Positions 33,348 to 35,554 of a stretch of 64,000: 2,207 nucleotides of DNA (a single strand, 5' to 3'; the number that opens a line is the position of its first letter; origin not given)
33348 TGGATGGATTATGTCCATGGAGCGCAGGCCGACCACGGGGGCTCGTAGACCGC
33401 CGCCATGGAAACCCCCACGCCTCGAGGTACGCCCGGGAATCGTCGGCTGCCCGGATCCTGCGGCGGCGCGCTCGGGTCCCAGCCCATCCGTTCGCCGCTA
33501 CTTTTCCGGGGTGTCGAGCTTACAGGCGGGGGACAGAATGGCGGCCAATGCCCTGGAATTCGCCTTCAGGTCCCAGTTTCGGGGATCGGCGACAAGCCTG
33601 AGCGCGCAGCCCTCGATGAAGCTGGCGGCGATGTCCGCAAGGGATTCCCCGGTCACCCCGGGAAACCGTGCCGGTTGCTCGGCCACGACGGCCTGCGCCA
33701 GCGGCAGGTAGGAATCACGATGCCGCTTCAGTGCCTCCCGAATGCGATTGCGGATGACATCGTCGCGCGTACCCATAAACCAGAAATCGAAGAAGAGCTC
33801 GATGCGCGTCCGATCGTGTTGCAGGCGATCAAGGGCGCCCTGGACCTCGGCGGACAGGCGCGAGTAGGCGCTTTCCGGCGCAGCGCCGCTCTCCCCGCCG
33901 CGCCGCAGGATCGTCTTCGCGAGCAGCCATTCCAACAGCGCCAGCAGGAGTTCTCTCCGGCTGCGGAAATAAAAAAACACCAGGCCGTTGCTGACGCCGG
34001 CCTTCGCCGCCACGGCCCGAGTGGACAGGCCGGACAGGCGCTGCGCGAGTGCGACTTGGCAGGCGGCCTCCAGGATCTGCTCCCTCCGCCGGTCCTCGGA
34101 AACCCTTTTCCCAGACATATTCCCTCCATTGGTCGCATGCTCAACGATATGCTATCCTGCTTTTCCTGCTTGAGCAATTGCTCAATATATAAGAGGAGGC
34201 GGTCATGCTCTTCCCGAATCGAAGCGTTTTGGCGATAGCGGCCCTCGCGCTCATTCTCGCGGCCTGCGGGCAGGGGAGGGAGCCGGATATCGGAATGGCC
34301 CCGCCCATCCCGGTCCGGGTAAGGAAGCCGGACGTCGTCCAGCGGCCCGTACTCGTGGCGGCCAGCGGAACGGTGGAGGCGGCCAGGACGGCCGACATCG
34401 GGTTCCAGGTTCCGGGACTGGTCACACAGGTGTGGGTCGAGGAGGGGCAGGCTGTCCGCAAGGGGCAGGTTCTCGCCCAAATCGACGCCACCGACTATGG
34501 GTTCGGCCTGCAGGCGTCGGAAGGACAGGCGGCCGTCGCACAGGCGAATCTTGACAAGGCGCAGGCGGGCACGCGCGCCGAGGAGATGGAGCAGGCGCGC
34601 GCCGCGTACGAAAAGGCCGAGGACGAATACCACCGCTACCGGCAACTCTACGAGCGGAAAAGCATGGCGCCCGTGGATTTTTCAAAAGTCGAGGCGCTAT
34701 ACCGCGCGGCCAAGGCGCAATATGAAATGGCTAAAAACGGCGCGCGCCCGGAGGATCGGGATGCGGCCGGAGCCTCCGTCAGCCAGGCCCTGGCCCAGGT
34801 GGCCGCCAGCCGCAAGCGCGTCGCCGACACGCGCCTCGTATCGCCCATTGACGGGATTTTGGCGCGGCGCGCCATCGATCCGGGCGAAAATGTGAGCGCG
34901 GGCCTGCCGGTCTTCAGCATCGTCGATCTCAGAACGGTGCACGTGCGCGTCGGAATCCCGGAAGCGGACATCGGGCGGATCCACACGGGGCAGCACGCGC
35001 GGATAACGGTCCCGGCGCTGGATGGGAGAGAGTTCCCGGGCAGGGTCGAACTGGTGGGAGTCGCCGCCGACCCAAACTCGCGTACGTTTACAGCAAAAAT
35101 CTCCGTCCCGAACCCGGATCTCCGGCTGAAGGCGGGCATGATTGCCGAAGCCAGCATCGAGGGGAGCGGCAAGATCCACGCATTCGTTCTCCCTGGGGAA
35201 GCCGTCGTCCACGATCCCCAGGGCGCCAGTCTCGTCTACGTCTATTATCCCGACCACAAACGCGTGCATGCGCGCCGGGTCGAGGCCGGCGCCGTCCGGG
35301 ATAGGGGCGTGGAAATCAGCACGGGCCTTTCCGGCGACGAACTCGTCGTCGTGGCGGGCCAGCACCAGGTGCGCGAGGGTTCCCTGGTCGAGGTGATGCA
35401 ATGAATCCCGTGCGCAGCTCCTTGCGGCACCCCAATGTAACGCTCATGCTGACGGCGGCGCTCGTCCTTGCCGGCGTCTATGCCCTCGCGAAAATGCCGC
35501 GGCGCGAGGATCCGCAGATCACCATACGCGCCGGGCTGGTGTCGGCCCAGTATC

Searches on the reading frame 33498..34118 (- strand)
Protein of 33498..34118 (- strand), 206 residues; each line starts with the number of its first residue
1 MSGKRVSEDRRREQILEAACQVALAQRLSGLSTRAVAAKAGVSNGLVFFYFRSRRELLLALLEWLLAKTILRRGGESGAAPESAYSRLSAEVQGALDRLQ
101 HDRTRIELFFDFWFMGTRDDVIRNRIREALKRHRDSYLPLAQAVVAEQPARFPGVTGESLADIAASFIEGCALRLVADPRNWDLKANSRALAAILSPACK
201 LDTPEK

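Call 69: search_protein_families(library=pfam, proteins=[window:33498-34118:-], max_evalue=0.00001)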
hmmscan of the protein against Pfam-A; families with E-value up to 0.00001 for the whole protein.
window:33498-34118:- (206 aa): 2 families
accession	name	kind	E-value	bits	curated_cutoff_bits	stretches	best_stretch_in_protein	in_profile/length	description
PF00440.29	TetR_N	-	2.2e-10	40.6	24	1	15-61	1-47/47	Bacterial regulatory proteins, tetR family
PF13977.11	TetR_C_6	-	4e-07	30.7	27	1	86-194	3-109/115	BetI-type transcriptional repressor, C-terminal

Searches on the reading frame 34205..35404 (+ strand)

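Call 69: search_protein_families(library=pfam, proteins=[window:34205-35404:+], max_evalue=0.00001)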
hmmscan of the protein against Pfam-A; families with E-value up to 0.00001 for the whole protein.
window:34205-35404:+ (399 aa): 3 families
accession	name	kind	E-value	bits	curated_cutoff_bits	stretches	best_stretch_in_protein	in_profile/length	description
PF16576.10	HlyD_D23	-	5.2e-33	114.6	30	1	53-314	8-214/214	Barrel-sandwich domain of CusB or HlyD membrane-fusion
PF13437.12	HlyD_3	-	2.8e-23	83.1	22.2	1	211-311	2-106/106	HlyD family secretion protein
PF13533.13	Biotin_lipoyl_2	-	3.2e-09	36.8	29.8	1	67-94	5-32/32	Biotin-lipoyl like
